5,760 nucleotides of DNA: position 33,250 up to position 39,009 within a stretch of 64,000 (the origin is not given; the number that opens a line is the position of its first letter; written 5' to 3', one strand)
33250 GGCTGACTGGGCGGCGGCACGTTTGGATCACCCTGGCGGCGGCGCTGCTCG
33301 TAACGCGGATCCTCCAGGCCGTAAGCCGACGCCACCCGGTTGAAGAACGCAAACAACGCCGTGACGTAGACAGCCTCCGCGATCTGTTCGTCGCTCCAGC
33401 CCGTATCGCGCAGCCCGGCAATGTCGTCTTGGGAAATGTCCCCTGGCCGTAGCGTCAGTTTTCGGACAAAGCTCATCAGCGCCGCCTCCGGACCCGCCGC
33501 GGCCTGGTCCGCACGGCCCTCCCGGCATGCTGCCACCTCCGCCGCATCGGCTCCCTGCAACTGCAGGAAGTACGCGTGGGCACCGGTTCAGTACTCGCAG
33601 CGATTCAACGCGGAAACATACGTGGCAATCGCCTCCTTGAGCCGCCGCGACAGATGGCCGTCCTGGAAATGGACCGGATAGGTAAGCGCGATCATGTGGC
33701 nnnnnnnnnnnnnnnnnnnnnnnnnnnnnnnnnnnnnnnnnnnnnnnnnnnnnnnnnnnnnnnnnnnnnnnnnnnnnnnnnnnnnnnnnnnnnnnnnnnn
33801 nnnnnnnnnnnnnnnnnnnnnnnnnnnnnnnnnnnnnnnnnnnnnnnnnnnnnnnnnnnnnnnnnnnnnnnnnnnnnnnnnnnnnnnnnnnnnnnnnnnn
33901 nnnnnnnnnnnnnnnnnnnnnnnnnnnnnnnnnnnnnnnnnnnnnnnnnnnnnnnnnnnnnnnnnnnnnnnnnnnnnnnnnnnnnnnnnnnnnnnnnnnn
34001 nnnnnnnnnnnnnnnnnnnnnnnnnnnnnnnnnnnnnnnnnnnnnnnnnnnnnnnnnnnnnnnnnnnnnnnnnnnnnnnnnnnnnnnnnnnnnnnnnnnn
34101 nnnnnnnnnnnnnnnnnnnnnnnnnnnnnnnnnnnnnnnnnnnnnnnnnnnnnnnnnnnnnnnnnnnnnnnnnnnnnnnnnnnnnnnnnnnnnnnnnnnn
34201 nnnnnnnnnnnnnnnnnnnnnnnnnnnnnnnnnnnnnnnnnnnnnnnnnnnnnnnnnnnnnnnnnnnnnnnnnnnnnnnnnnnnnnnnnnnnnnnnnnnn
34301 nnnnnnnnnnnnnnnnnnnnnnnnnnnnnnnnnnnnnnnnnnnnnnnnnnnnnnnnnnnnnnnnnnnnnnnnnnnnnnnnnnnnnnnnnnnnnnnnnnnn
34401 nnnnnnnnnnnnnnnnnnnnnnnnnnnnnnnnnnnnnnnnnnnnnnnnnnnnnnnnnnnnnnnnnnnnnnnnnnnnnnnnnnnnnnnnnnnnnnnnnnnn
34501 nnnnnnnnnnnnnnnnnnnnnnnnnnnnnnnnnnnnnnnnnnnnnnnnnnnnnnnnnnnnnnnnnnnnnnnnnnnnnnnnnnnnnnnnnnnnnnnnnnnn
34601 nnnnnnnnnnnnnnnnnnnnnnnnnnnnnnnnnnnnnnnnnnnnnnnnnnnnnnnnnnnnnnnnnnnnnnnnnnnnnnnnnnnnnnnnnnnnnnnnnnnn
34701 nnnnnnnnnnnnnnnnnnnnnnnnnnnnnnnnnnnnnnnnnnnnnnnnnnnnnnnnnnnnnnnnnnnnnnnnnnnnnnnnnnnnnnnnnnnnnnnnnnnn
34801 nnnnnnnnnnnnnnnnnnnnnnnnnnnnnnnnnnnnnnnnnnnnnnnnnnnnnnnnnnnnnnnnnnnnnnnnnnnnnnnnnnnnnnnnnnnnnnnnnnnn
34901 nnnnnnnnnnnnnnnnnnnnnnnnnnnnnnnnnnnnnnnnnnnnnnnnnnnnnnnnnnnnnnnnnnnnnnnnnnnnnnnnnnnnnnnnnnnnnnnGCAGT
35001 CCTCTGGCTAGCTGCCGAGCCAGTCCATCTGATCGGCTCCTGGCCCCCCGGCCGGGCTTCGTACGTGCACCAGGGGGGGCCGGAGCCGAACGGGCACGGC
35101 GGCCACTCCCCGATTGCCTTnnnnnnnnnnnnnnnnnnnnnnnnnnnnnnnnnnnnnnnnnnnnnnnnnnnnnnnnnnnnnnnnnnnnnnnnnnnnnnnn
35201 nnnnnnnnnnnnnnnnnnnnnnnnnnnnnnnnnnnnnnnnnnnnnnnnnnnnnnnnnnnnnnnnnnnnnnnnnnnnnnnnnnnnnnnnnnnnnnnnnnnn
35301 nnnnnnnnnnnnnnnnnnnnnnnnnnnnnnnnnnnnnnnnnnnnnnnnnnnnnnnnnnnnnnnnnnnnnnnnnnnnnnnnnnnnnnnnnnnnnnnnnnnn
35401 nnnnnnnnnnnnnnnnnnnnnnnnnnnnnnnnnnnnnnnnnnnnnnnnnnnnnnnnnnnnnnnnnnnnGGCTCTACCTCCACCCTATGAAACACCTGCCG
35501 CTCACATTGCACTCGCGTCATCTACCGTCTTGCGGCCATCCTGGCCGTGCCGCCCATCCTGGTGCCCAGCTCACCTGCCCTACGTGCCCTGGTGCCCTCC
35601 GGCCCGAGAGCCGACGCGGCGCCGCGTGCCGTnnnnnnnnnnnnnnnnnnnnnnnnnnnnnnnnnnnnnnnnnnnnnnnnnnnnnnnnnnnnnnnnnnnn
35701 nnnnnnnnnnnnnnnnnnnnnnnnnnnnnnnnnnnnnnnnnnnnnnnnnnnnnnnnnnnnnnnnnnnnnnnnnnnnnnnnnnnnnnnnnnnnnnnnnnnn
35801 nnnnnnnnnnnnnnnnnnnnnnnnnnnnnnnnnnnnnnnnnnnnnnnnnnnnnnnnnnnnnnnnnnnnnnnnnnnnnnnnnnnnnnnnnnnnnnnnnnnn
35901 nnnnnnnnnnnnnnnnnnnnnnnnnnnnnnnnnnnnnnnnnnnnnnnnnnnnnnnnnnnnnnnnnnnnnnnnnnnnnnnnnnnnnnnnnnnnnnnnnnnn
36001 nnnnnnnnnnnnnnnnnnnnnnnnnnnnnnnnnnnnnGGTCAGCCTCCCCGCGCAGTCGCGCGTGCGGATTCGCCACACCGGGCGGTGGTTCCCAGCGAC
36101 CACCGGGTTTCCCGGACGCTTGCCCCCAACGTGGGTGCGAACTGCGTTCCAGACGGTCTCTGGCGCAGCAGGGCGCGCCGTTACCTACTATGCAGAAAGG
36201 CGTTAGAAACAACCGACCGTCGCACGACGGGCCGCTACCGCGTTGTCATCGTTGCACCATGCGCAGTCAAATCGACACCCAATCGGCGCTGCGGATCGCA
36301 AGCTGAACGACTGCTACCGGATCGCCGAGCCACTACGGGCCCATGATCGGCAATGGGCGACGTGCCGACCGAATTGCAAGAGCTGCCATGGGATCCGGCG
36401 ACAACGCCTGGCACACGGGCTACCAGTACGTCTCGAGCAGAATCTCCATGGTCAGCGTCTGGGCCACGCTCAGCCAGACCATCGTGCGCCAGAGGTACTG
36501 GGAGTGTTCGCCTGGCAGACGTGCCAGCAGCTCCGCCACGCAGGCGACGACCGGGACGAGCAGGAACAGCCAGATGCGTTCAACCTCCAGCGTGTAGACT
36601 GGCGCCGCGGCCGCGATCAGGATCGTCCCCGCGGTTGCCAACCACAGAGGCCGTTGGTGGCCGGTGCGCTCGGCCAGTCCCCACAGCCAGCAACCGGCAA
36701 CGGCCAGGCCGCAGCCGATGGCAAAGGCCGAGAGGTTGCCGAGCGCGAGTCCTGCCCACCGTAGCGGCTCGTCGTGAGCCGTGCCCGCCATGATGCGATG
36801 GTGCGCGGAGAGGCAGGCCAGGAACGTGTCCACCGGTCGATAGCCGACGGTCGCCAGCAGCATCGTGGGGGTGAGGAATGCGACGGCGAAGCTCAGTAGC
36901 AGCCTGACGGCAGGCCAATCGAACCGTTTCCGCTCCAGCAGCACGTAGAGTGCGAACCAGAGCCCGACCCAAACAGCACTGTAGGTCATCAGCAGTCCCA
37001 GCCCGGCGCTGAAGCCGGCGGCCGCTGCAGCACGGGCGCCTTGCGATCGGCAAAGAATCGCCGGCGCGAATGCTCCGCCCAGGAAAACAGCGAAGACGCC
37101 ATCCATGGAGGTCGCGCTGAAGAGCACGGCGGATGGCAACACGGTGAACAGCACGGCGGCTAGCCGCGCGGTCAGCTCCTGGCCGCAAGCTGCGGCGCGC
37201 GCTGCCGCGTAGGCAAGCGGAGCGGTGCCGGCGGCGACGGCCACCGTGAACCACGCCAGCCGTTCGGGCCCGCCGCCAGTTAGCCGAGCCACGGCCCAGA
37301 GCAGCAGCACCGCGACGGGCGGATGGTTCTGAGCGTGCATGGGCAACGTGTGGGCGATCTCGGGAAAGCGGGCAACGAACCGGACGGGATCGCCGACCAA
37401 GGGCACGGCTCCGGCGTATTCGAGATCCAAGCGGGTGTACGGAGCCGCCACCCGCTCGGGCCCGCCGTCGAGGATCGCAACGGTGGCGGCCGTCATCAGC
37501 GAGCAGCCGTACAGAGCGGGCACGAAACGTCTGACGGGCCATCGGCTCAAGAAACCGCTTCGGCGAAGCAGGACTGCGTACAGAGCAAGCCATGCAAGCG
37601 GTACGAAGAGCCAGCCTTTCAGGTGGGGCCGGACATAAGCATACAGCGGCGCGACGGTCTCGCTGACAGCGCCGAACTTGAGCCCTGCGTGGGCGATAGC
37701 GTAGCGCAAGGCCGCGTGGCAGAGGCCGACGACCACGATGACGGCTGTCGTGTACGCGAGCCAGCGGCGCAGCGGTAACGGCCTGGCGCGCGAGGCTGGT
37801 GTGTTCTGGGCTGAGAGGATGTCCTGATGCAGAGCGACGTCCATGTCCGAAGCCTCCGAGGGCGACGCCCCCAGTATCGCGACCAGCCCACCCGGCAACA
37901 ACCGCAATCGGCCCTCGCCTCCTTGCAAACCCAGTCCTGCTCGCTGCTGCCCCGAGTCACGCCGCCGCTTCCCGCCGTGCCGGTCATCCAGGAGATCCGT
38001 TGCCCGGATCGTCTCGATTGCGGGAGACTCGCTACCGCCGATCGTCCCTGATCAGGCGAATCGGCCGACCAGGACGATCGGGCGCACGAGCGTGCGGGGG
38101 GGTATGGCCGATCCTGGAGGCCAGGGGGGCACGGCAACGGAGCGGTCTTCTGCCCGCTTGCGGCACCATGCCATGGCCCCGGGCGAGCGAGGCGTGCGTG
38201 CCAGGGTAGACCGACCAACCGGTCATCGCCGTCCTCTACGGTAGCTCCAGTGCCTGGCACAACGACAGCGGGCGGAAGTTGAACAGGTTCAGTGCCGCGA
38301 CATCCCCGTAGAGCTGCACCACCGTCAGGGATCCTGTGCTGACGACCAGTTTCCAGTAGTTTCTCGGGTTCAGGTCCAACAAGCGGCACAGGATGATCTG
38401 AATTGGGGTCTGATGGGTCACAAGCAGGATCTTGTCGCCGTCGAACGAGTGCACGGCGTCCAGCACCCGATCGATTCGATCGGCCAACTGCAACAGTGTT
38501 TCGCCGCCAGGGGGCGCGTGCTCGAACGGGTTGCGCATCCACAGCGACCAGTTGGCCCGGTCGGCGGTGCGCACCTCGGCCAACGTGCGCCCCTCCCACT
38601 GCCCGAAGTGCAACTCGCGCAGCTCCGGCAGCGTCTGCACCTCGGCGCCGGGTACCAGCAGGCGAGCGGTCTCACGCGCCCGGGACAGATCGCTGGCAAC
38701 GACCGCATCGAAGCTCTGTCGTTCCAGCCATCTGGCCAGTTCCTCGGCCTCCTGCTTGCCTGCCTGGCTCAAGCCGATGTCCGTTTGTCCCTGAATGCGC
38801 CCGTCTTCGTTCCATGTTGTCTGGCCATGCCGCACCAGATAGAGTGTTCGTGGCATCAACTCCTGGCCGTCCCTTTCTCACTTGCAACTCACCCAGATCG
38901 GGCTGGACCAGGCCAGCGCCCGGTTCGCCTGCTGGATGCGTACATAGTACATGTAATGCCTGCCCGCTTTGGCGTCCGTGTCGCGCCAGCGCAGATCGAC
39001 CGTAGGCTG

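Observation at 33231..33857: In-frame TGA at the redox Cys position of an AhpD-like gene: probable selenoprotein called as two ORFs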

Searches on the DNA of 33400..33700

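Call 54: search_rna_families(source=window, start=33400, end=33700, threshold=evalue, max_evalue=10)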
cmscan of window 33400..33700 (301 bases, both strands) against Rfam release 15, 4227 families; matches with E-value up to 10: 4.
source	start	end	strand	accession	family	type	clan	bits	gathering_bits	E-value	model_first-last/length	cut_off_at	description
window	33621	33657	+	RF01109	SBRMV1_UPD-PKd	Cis-reg;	-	14.2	33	7.1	1-21/21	no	Pseudoknot of upstream pseudoknot domain (UPD) of the 3'UTR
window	33453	33482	-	RF01123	sR35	Gene; snRNA; snoRNA; CD-box;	-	10.4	60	4.1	28-57/57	no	Small nucleolar RNA sR35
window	33435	33482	-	RF01142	sR19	Gene; snRNA; snoRNA; CD-box;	-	9.5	45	6.9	1-63/63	no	Small nucleolar RNA sR19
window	33453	33483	-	RF01152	sR1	Gene; snRNA; snoRNA; CD-box;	-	8.6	45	7.6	1-57/57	no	Small nucleolar RNA sR1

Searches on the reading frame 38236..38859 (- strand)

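Call 20: search_protein_families(library=pfam, proteins=[window:38236-38859:-], max_evalue=0.001)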
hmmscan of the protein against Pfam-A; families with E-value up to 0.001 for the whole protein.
window:38236-38859:- (207 aa): 1 family
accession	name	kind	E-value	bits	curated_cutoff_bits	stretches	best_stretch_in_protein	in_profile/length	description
PF00300.27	His_Phos_1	-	3.2e-59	200.3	21.7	1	6-194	1-192/194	Histidine phosphatase superfamily (branch 1)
